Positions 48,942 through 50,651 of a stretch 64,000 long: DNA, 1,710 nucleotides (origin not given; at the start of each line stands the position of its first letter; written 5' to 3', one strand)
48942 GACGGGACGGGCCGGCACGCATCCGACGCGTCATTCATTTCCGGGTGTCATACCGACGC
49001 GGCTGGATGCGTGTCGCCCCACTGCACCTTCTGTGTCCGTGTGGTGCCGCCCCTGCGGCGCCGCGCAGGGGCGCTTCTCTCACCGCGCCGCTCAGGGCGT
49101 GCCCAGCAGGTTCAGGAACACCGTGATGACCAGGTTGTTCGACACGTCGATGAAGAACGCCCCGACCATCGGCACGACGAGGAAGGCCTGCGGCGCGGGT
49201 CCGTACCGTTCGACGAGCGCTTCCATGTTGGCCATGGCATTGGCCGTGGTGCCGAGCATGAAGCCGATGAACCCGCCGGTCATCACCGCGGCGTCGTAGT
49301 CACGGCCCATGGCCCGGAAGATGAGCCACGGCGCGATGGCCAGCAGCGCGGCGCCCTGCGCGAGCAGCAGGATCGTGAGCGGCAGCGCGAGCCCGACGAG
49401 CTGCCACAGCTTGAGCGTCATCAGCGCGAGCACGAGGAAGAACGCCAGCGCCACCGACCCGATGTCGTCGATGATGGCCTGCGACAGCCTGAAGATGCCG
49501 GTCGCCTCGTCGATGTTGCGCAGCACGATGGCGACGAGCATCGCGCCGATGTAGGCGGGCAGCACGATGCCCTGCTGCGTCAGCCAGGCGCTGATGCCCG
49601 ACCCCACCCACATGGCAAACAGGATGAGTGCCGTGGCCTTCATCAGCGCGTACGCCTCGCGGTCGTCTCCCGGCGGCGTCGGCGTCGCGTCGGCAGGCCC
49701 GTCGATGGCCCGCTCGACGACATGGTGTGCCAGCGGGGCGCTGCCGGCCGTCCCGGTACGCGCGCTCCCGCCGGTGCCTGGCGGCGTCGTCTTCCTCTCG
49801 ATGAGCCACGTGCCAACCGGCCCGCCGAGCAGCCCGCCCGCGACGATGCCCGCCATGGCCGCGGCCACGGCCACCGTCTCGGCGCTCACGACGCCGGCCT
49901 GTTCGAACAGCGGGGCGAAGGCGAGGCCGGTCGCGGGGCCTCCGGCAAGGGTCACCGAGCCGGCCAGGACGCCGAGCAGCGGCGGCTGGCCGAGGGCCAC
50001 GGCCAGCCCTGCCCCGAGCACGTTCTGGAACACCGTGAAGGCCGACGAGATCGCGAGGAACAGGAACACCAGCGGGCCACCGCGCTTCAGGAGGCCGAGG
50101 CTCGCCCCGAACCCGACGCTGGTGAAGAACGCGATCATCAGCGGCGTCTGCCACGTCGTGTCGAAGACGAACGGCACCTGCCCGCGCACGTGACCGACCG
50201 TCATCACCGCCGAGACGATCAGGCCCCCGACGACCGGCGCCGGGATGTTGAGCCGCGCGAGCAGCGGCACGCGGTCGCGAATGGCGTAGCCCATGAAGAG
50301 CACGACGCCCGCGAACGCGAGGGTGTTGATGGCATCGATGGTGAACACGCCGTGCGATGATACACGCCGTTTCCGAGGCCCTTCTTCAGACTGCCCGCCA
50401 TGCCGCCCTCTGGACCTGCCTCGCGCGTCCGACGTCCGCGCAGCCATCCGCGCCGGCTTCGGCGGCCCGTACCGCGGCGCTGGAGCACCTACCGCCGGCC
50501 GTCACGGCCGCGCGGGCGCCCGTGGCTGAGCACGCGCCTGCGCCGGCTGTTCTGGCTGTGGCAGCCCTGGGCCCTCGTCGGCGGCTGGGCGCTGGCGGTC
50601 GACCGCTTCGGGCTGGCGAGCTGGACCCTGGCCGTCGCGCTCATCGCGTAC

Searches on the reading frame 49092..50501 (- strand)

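Call 72: search_protein_families(library=pfam, proteins=[window:49092-50501:-], max_evalue=0.00001)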
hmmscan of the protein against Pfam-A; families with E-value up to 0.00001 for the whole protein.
window:49092-50501:- (469 aa): 1 family
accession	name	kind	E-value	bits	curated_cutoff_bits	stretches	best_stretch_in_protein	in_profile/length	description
PF03616.19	Glt_symporter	-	1.2e-100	337.3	26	1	54-435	2-368/368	Sodium/glutamate symporter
